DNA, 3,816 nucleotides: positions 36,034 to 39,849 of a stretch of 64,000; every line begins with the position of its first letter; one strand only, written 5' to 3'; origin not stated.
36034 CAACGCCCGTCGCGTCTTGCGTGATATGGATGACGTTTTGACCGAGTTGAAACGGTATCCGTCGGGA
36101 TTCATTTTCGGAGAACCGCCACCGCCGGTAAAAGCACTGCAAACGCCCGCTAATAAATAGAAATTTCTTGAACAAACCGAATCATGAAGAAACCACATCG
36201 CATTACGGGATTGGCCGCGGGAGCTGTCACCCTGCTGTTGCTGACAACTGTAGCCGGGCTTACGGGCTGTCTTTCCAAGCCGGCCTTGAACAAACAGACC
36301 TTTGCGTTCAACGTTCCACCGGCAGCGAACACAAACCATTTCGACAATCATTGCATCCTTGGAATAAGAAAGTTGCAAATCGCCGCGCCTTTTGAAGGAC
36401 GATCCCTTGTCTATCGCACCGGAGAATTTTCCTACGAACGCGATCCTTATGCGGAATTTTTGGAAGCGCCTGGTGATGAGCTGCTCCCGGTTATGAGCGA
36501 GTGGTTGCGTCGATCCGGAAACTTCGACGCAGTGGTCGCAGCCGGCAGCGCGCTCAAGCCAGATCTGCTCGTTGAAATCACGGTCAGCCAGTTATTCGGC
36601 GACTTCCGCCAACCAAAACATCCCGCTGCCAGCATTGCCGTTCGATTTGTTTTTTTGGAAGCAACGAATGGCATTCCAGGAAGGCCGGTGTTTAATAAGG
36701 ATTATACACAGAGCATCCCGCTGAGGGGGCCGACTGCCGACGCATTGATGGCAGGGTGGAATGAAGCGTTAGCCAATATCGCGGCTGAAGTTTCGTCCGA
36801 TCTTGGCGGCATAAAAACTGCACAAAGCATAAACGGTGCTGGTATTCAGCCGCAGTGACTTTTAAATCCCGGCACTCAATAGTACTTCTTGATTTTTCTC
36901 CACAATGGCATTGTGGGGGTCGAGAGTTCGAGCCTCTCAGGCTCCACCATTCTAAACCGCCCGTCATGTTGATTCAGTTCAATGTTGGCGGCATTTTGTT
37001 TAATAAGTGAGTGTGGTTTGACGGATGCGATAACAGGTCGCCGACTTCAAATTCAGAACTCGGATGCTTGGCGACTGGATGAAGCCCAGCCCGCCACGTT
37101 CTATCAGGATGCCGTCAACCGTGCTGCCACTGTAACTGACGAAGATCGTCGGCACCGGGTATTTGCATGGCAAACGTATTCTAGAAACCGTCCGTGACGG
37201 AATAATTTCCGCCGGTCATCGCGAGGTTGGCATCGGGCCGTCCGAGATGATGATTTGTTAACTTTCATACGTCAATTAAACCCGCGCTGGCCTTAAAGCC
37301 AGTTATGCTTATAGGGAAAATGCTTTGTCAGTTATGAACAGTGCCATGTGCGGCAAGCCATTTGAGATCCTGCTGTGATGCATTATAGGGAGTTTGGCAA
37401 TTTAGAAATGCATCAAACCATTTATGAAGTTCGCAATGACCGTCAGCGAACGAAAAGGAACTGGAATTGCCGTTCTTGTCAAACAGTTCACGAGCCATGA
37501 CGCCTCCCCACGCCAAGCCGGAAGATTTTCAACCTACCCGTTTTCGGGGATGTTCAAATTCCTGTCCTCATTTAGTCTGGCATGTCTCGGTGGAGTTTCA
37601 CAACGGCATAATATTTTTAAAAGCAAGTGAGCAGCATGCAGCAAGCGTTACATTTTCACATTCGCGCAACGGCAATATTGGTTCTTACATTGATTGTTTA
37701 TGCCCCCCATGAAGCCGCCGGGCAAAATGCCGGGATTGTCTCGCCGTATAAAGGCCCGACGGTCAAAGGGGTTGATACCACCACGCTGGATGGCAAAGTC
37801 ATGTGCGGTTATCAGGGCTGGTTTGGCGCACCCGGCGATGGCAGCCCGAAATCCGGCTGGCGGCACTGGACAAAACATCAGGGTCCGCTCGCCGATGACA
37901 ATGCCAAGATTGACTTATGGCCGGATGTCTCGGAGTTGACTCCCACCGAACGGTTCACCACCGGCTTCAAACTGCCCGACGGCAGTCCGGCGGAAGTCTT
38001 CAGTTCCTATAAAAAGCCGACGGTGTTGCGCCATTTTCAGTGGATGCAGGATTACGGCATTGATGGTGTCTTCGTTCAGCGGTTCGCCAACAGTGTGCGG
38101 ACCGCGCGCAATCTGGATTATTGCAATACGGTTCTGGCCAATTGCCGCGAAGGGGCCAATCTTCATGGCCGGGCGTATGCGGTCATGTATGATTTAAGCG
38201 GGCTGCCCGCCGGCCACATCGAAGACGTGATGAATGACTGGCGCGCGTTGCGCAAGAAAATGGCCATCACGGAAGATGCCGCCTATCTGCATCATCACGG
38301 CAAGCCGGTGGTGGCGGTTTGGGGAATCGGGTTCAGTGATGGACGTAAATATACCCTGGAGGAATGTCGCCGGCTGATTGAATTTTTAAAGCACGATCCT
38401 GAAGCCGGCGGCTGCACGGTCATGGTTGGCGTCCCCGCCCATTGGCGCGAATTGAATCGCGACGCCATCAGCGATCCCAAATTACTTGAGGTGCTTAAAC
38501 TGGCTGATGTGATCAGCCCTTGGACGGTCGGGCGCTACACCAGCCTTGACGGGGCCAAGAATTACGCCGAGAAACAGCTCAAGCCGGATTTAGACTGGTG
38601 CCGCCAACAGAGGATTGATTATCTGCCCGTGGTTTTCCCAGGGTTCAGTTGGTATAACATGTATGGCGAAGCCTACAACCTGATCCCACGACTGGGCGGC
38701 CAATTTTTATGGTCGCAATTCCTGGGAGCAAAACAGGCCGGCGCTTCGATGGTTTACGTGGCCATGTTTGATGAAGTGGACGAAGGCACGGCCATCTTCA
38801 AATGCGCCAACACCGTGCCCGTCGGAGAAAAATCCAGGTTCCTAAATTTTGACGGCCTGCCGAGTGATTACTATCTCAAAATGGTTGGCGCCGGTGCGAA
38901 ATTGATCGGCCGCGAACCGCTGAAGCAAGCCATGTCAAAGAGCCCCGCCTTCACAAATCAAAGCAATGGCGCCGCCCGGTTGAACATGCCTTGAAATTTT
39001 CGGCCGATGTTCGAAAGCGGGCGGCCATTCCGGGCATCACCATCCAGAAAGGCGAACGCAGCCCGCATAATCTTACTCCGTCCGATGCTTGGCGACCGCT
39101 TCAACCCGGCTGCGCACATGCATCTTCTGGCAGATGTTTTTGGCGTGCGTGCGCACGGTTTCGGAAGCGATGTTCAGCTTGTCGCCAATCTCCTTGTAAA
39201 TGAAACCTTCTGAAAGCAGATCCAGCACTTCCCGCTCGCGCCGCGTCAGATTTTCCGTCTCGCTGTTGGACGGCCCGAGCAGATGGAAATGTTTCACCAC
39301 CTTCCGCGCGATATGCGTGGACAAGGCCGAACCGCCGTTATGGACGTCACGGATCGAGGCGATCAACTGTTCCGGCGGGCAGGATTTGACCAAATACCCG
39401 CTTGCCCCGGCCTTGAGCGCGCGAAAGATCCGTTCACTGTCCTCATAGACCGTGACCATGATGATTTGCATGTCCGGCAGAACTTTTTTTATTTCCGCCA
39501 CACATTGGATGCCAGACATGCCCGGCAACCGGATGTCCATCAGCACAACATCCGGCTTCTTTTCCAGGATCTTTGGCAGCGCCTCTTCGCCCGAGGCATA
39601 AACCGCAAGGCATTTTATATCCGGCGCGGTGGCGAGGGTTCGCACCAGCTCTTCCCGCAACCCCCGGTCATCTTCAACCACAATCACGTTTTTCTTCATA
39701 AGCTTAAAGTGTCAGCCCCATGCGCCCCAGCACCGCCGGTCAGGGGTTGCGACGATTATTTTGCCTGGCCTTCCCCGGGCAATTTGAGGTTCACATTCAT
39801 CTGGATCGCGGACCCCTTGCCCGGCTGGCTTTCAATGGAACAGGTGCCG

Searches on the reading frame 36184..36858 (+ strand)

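Call 26: search_protein_families(library=pfam, proteins=[window:36184-36858:+], max_evalue=0.001)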
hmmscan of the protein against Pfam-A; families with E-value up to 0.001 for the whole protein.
window:36184-36858:+ (224 aa): 1 family
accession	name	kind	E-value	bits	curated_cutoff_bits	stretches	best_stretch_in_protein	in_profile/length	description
PF03886.18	ABC_trans_aux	-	2.4e-09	37.4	26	1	45-203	7-160/161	ABC-type transport auxiliary lipoprotein component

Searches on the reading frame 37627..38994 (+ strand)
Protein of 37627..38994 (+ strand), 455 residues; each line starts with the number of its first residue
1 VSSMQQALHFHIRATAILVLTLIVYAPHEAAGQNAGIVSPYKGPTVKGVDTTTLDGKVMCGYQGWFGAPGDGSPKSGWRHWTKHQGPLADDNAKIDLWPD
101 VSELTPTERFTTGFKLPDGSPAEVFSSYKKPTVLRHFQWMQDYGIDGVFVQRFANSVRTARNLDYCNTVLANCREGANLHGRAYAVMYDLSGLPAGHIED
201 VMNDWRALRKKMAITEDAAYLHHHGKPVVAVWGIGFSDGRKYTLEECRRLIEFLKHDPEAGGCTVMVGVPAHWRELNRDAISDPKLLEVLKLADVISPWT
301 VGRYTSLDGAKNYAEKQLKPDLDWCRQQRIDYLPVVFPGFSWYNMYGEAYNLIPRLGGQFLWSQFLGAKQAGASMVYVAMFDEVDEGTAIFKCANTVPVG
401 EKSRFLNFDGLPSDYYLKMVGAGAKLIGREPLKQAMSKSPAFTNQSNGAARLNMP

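Call 25: search_protein_families(library=pfam, proteins=[window:37627-38994:+], max_evalue=0.001)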
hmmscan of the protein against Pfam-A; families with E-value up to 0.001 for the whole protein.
window:37627-38994:+ (455 aa): 1 family
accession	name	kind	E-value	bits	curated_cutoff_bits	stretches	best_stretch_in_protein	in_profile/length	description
PF16317.11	Glyco_hydro_99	-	2.5e-05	24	33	1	323-419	236-331/341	Glycosyl hydrolase family 99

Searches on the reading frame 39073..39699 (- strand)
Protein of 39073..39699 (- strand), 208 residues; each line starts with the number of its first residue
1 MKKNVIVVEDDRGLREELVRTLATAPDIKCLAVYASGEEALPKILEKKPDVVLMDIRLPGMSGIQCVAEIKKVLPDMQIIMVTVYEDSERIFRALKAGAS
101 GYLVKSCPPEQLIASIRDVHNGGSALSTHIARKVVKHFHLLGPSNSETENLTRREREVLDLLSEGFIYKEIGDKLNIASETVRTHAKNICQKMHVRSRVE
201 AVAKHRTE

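Call 25: search_protein_families(library=pfam, proteins=[window:39073-39699:-], max_evalue=0.001)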
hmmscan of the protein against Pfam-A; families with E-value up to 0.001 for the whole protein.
window:39073-39699:- (208 aa): 4 families
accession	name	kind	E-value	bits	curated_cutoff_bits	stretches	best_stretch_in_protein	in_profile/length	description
PF00072.30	Response_reg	-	7.8e-27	94.1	30.2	1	5-117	1-111/111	Response regulator receiver domain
PF00196.25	GerE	-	2.5e-18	65.9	23.5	1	150-202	2-54/57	Bacterial regulatory proteins, luxR family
PF04545.22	Sigma70_r4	-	3e-05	23.9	24.1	1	150-193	4-48/50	Sigma-70, region 4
PF08281.18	Sigma70_r4_2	-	0.00013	22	25.7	1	149-192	9-53/54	Sigma-70, region 4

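Call 51: search_protein_families(library=ncbifam, proteins=[window:39073-39699:-], max_evalue=0.001)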
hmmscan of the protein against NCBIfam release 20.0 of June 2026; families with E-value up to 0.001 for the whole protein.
window:39073-39699:- (208 aa): 108 families (the best 25 are shown)
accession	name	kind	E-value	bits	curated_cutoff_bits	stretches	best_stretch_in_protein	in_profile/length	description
NF007935.0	PRK10651.1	equivalog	2.7e-41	141.1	250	1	3-202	7-207/216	two-component system response regulator NarL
NF047785.1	respo_reg_MadR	equivalog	1.4e-39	135.6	300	1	5-203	3-201/209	MadR family response regulator transcription factor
NF052445.1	RespRegMctR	equivalog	3.9e-38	130.9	300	1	4-199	3-193/205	two-component system response regulator MctR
NF011896.0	PRK15369.1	equivalog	1.4e-36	126.1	242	1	2-201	3-200/211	two component system response regulator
NF007708.0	PRK10403.1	equivalog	8.8e-34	116.8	343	1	4-202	8-205/215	nitrate/nitrite response regulator protein NarP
NF007685.0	PRK10360.1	equivalog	1.4e-30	106.6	258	1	5-202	4-189/196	response regulator transcription factor UhpA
NF007018.1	PRK09483.1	equivalog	6.6e-30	104.4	280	1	4-201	3-199/217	UvrY/SirA/GacA family response regulator transcription factor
NF007419.0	PRK09958.1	equivalog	3.9e-22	78.8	251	1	4-200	2-193/204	acid-sensing system DNA-binding response regulator EvgA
NF006900.1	PRK09390.1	equivalog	1.4e-21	76.9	255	1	2-200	4-192/203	response regulator FixJ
NF041830.1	RR_TF_ErdR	exception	9.5e-20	71.2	390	1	10-201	9-201/213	response regulator transcription factor ErdR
NF001965.0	PRK00742.1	subfamily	3.1e-19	69.4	293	1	3-107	4-109/357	chemotaxis-specific protein-glutamate methyltransferase CheB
NF040689.1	MtrAB_MtrA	equivalog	8.4e-19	67.8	300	1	5-118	1-111/219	MtrAB system response regulator MtrA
NF041367.1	CheY_Halo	equivalog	2.4e-18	66.6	200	1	5-119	1-113/114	chemotaxis protein CheY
TIGR02154.1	PhoB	equivalog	3.5e-17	62.5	296.2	1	1-119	1-119/226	phosphate regulon transcriptional regulator PhoB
NF007403.0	PRK09935.1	equivalog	4.9e-17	62.2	271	1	39-202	40-201/210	fimbria biosynthesis transcriptional regulator FimZ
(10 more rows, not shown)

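Call 57: find_encoding_contigs(protein=window:39073-39699:-, flank=10000, max_places=3)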
Protein window:39073-39699:- (208 aa): 10 contigs read that carry it; 3 places shown.
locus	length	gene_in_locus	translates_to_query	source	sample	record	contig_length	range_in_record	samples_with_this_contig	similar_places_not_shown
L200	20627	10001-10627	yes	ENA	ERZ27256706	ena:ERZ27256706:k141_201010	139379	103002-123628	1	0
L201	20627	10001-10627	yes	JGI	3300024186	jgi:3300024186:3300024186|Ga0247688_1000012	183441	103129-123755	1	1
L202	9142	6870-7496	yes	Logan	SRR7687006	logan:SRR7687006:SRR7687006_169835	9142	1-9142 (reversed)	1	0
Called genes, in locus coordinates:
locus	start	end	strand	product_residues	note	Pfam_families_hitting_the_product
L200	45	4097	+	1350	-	PF22815:CatAgl_D1, PF12708:Pect-lyase_RHGA_epim, PF22816:CatAgl_D2, PF18998:Flg_new_2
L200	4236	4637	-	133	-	PF16335:GtaA_6_Hairpin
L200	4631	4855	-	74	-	PF16335:GtaA_6_Hairpin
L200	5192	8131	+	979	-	PF02837:Glyco_hydro_2_N, PF22666:Glyco_hydro_2_N2 (weak), PF00703:Glyco_hydro_2, PF02836:Glyco_hydro_2_C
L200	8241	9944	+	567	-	PF07730:HisKA_3, PF13581:HATPase_c_2, PF02518:HATPase_c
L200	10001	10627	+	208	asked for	PF00072:Response_reg, PF00196:GerE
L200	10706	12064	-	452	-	-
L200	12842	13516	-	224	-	PF03886:ABC_trans_aux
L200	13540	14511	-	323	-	PF02470:MlaD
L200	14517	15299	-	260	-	PF00005:ABC_tran, PF13304:AAA_21 (faint)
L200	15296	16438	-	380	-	PF13466:STAS_2 (weak), PF02405:MlaE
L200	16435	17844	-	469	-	PF00027:cNMP_binding, PF02518:HATPase_c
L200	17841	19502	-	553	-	PF00072:Response_reg, PF01946:Thi4 (faint), PF01266:DAO (faint), PF03486:HI0933_like (faint), PF07992:Pyr_redox_2, PF12831:FAD_oxidored (weak), PF13738:Pyr_redox_3, PF00070:Pyr_redox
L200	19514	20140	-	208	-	-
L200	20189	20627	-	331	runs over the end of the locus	PF09335:VTT_dom, PF00581:Rhodanese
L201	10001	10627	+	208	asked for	PF00072:Response_reg, PF00196:GerE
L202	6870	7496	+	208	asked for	PF00072:Response_reg, PF00196:GerE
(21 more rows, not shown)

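Call 61: find_homologous_proteins(query=window:39073-39699:-, max_evalue=1e-40)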
Query window:39073-39699:- (208 aa): 6132 proteins with E <= 1e-40 among 8000 candidates; the best 120 are listed.
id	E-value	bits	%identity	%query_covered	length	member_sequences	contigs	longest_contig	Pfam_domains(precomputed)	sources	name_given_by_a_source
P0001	6.6e-123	425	95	99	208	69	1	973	PF00196.26,PF00072.31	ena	-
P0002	3.7e-120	416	92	99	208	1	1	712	PF00196.26,PF00072.31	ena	-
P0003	1.9e-119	414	94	99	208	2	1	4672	PF00196.26,PF00072.31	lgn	-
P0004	4.2e-118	410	92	99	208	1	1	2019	PF00196.26,PF00072.31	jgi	jgi:DNA-binding NarL/FixJ family response regulator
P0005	2.9e-115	400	90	99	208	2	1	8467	PF00196.26,PF00072.31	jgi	jgi:DNA-binding NarL/FixJ family response regulator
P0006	2.2e-113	394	88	100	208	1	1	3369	PF00196.26,PF00072.31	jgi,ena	-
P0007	2.4e-107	375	82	100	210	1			PF00196.26,PF04545.23,PF08281.19,PF00072.31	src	-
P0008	4.6e-107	374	83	100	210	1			PF00196.26,PF00072.31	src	-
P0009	2.6e-106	371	80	100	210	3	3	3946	PF00196.26,PF04545.23,PF08281.19,PF00072.31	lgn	-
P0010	4.1e-106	371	79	100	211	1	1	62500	PF00196.26,PF00072.31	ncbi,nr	ncbi:MAG: Two component transcriptional regulator, LuxR family [Pedosphaera sp.]|nr:Two component tr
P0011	7.7e-106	370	80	100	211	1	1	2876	PF00196.26,PF00072.31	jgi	jgi:DNA-binding NarL/FixJ family response regulator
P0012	1.0e-105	369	79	100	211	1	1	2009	PF00196.26,PF00072.31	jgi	jgi:DNA-binding NarL/FixJ family response regulator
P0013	4.0e-105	367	81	100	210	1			PF00196.26,PF00072.31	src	-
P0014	5.4e-105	367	80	100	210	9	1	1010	PF00196.26,PF04545.23,PF08281.19,PF00072.31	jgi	jgi:DNA-binding NarL/FixJ family response regulator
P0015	8.8e-105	366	80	100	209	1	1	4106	PF00196.26,PF08281.19,PF00072.31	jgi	jgi:DNA-binding NarL/FixJ family response regulator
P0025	1.5e-103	362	79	100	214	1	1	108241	PF00196.26,PF00072.31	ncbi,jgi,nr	ncbi:MAG: DNA-binding response regulator [Pedosphaera sp.]|jgi:DNA-binding NarL/FixJ family response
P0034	7.1e-103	360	77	100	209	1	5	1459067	PF00196.26,PF00072.31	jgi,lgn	jgi:DNA-binding NarL/FixJ family response regulator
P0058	2.9e-101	355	76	100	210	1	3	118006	PF00196.26,PF00072.31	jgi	jgi:DNA-binding NarL/FixJ family response regulator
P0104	2.9e-99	348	78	100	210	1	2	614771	PF00196.26,PF04545.23,PF08281.19,PF00072.31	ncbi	ncbi:MAG: response regulator transcription factor [Limisphaerales bacterium]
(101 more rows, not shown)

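Call 62: find_encoding_contigs(protein=P0104, flank=10000, max_places=2)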
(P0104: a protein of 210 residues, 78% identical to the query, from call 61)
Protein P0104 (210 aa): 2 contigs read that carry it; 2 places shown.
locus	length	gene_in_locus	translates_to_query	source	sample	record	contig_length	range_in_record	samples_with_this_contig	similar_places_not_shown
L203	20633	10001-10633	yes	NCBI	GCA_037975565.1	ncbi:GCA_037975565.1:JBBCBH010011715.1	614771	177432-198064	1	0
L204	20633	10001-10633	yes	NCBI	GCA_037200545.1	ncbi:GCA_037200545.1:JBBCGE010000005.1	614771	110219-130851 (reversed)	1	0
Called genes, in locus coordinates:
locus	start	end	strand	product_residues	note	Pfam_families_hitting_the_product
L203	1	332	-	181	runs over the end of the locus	PF02075:RuvC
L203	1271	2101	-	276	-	PF20245:DUF6600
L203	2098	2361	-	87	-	-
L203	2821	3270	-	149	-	-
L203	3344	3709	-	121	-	-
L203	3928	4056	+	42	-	-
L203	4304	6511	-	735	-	PF17678:Glyco_hydro_92N, PF07971:Glyco_hydro_92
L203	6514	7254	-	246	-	PF16317:Glyco_hydro_99 (faint)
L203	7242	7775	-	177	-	-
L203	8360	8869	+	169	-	-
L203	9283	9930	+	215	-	PF07730:HisKA_3, PF13581:HATPase_c_2, PF02518:HATPase_c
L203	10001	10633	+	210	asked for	PF00072:Response_reg, PF00196:GerE, PF04545:Sigma70_r4 (faint), PF08281:Sigma70_r4_2 (weak)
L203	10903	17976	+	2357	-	PF00932:LTD, PF08757:CotH, PF00932:LTD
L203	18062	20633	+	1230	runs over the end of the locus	PF22815:CatAgl_D1, PF03422:CBM_6, PF25490:DUF7910 (faint), PF00041:fn3 (weak), PF00754:F5_F8_type_C, PF22633:F5_F8_type_C_2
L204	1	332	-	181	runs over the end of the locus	PF02075:RuvC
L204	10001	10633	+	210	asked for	PF00072:Response_reg, PF00196:GerE, PF04545:Sigma70_r4 (faint), PF08281:Sigma70_r4_2 (weak)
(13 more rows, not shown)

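Call 63: find_encoding_contigs(protein=P0025, flank=10000, max_places=2)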
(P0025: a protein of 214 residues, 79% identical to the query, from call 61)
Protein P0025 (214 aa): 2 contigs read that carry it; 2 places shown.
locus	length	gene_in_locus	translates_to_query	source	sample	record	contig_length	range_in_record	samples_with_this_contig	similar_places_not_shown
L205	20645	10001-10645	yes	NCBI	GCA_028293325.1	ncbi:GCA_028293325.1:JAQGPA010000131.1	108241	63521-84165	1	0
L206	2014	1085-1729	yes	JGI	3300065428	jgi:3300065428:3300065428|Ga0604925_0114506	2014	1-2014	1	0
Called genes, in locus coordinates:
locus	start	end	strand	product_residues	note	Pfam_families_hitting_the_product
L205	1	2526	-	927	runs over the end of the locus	PF11721:Malectin, PF00933:Glyco_hydro_3, PF01915:Glyco_hydro_3_C, PF14310:Fn3-like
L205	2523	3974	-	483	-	PF00083:Sugar_tr, PF07690:MFS_1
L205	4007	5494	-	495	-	PF00370:FGGY_N, PF02782:FGGY_C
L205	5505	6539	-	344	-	PF01261:AP_endonuc_2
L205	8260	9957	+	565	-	PF07730:HisKA_3, PF13581:HATPase_c_2, PF02518:HATPase_c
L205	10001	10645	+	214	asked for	PF00072:Response_reg, PF00196:GerE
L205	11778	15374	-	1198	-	PF22815:CatAgl_D1, PF12708:Pect-lyase_RHGA_epim, PF22816:CatAgl_D2, PF18998:Flg_new_2, PF22544:HYDIN_VesB_CFA65-like_Ig, PF17892:Cadherin_5 (weak), PF17963:Big_9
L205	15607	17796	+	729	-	PF14508:GH97_N, PF10566:Glyco_hydro_97, PF14509:GH97_C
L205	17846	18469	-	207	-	PF00072:Response_reg, PF08281:Sigma70_r4_2 (faint), PF00196:GerE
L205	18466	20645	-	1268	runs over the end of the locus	PF07494:Reg_prop (weak), PF07495:Y_Y_Y, PF07730:HisKA_3, PF02518:HATPase_c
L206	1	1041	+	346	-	?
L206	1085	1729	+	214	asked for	PF00072:Response_reg, PF00196:GerE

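Call 64: find_encoding_contigs(protein=P0034, flank=10000, max_places=2)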
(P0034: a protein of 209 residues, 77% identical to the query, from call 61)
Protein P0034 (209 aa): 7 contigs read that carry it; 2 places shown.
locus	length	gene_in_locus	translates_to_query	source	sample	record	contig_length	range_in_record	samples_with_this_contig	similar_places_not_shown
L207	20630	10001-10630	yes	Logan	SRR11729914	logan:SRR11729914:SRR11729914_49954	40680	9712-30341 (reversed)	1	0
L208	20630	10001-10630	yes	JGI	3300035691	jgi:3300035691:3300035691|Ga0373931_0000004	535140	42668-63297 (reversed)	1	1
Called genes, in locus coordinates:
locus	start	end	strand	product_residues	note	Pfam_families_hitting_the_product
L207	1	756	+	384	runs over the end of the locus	-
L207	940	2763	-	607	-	-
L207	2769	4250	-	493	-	-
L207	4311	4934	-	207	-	-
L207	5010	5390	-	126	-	-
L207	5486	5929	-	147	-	PF00072:Response_reg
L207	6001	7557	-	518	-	-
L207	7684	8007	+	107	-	PF04845:PurA (weak)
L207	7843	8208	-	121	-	-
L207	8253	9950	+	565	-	PF07495:Y_Y_Y (faint), PF07730:HisKA_3 (weak), PF13581:HATPase_c_2, PF02518:HATPase_c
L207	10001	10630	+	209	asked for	PF00072:Response_reg, PF00196:GerE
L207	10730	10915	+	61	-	-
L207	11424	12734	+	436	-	PF07690:MFS_1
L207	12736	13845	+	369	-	PF00480:ROK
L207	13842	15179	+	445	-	PF16317:Glyco_hydro_99 (weak)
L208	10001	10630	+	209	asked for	PF00072:Response_reg, PF00196:GerE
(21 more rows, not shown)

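Call 65: find_encoding_contigs(protein=P0058, flank=10000, max_places=2)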
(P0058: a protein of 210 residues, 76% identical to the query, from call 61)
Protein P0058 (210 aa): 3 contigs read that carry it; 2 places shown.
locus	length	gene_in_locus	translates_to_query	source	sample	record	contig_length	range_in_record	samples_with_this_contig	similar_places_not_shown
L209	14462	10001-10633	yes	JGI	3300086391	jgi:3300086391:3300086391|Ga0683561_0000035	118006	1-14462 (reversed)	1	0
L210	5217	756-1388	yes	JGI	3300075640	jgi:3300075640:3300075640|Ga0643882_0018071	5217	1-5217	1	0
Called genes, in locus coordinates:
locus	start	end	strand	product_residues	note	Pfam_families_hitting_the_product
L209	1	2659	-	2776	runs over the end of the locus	PF13385:Laminin_G_3, PF13287:Fn3_assoc, PF13290:CHB_HEX_C_1, PF07691:PA14, PF17957:Big_7, PF13287:Fn3_assoc, PF13290:CHB_HEX_C_1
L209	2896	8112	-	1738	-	PF13385:Laminin_G_3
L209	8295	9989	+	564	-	PF07730:HisKA_3, PF13581:HATPase_c_2 (weak), PF02518:HATPase_c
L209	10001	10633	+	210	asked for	PF00072:Response_reg, PF00196:GerE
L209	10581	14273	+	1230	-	PF22815:CatAgl_D1, PF13385:Laminin_G_3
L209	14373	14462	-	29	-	?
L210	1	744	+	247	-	?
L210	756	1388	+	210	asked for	PF00072:Response_reg, PF00196:GerE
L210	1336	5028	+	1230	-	PF22815:CatAgl_D1, PF13385:Laminin_G_3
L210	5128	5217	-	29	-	?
